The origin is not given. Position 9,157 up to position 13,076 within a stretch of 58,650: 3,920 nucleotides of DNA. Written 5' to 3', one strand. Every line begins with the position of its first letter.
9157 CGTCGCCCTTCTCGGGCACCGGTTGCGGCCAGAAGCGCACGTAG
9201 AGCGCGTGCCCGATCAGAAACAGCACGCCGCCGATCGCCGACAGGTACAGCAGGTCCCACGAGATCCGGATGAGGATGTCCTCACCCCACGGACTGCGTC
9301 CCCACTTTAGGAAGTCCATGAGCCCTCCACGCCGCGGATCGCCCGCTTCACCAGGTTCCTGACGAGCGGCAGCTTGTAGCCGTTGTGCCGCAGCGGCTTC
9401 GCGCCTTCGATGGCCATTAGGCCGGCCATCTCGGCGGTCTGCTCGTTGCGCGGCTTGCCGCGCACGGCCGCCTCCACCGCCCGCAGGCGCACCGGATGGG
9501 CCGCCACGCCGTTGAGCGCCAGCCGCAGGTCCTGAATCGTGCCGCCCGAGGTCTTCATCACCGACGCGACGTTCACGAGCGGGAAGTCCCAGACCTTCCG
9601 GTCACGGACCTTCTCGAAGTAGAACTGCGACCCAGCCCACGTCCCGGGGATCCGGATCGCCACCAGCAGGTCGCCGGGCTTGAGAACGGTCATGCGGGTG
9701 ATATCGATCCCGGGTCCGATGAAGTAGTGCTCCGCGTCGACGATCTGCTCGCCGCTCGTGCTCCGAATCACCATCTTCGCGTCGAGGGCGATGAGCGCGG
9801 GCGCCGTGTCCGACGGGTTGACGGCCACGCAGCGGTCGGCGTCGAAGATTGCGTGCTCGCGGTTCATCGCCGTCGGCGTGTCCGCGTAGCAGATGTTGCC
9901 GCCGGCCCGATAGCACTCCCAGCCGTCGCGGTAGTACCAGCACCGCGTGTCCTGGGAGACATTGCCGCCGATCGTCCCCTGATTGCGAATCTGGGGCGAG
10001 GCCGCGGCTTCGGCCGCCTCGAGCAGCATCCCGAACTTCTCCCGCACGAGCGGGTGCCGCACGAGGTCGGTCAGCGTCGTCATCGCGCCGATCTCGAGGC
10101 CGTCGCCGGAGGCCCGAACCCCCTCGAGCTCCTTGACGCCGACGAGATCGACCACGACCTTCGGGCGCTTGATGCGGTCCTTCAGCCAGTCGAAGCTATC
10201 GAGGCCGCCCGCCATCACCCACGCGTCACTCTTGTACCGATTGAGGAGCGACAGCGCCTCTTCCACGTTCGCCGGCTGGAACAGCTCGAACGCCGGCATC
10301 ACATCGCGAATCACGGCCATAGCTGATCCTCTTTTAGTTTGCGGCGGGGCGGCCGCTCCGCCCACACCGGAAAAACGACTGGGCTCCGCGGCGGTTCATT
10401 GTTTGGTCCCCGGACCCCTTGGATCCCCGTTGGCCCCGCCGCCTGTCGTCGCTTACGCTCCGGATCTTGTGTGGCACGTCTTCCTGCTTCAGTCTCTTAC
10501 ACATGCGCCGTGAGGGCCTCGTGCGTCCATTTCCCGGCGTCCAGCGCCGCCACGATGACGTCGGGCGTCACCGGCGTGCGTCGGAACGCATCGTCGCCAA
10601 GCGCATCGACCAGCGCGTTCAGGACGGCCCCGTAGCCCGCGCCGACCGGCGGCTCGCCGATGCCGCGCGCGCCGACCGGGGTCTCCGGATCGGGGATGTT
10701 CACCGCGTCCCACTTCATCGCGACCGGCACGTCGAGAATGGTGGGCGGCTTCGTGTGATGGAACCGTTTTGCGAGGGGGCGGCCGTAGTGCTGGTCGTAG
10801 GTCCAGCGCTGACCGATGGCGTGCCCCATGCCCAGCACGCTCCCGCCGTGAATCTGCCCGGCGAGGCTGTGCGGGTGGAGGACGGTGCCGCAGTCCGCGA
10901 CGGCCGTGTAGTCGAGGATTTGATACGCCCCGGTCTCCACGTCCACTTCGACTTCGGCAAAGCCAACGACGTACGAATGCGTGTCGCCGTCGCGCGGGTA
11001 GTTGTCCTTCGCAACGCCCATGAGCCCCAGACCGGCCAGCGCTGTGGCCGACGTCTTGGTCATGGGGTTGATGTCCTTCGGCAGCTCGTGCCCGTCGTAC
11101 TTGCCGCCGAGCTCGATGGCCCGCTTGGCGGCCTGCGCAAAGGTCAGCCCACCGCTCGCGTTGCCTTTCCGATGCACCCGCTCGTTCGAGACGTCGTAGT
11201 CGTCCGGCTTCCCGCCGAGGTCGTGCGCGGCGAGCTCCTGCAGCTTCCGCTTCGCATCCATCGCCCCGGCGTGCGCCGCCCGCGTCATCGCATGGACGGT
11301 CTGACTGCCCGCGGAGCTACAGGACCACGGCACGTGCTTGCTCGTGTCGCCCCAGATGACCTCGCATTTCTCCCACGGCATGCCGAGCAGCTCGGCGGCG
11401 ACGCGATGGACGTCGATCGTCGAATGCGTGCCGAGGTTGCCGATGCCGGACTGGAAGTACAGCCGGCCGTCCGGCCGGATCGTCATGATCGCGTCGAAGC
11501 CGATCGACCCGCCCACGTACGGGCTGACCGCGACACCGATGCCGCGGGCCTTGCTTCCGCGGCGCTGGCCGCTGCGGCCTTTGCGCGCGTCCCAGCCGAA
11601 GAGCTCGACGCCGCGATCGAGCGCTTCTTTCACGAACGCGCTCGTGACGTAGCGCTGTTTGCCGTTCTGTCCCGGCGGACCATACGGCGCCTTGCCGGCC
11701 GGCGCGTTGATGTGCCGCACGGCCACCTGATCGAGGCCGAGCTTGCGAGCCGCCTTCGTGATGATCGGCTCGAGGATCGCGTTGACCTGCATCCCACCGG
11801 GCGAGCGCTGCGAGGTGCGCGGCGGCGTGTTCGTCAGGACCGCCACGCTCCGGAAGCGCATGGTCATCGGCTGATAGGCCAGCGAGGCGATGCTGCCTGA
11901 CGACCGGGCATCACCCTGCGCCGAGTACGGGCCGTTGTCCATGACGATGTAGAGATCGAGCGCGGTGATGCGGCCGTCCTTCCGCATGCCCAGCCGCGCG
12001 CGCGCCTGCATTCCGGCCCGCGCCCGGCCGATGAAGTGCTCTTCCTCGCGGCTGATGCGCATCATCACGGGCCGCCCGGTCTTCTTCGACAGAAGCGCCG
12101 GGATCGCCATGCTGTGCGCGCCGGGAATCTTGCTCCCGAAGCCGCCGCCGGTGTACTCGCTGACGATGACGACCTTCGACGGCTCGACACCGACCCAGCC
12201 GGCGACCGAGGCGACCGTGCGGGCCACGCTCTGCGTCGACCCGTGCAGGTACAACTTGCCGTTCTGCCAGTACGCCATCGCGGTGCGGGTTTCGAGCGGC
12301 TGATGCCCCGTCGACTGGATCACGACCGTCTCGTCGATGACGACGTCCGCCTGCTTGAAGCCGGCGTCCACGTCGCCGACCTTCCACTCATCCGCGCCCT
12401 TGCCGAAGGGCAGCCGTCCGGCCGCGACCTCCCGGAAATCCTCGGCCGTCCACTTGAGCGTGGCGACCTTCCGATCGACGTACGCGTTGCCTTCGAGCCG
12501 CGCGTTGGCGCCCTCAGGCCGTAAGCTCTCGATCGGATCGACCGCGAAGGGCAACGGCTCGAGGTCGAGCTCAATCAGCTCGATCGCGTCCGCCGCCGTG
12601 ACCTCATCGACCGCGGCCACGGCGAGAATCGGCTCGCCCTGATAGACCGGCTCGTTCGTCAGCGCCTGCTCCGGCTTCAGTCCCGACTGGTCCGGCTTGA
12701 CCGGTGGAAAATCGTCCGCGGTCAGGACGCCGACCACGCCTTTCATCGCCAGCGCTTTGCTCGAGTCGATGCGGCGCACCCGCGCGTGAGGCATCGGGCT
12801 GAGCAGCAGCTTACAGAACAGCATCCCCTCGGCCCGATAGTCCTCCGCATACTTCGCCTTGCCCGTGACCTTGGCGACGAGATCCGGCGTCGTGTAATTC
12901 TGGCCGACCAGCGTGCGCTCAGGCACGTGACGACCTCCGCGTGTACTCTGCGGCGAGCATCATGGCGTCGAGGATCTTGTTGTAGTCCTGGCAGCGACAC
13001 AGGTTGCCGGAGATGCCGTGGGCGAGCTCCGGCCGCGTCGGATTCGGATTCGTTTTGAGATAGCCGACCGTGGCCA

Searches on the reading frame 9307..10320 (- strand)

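Call 55: search_protein_families(library=pfam, proteins=[window:9307-10320:-], max_evalue=0.00001)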
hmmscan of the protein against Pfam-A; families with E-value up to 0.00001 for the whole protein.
window:9307-10320:- (337 aa): 2 families
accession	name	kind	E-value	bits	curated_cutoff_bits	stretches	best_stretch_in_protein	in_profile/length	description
PF00941.27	FAD_binding_5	-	1.3e-46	159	27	1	10-225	2-168/170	FAD binding domain in molybdopterin dehydrogenase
PF03450.22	CO_deh_flav_C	-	4.5e-15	56.1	25.5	1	239-329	6-100/102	CO dehydrogenase flavoprotein C-terminal domain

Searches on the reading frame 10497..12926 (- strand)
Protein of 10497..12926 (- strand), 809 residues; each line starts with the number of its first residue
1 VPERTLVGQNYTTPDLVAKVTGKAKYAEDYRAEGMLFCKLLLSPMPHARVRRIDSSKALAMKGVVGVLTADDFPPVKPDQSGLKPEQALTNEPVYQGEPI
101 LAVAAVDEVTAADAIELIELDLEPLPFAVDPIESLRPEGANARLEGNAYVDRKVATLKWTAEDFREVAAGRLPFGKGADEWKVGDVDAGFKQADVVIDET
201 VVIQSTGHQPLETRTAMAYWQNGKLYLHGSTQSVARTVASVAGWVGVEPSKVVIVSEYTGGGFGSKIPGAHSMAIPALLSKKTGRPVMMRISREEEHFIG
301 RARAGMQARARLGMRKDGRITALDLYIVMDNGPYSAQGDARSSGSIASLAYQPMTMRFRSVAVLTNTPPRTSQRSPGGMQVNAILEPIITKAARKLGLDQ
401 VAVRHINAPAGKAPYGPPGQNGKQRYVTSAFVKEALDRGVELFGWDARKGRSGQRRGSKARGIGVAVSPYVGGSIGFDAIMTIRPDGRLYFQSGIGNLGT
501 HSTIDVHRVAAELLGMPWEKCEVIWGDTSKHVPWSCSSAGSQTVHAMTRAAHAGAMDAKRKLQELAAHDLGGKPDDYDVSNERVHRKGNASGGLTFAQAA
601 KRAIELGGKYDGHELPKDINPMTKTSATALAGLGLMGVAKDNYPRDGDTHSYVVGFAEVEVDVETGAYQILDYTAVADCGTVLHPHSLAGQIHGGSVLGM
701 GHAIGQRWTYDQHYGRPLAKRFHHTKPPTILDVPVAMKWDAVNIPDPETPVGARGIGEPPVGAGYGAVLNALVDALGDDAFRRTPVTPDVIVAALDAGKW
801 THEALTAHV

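Call 55: search_protein_families(library=pfam, proteins=[window:10497-12926:-], max_evalue=0.00001)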
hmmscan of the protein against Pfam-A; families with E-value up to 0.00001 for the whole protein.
window:10497-12926:- (809 aa): 3 families
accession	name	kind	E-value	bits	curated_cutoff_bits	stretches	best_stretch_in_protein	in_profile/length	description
PF02738.23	MoCoBD_1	-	3.9e-60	203.4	27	1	180-408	12-244/244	Molybdopterin cofactor-binding domain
PF20256.3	MoCoBD_2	-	1.3e-48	166.4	27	1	440-734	3-283/283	Molybdopterin cofactor-binding domain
PF01315.27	Ald_Xan_dh_C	-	1.7e-22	80.3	31.3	1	21-126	1-110/110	Aldehyde oxidase and xanthine dehydrogenase, a/b hammerhead domain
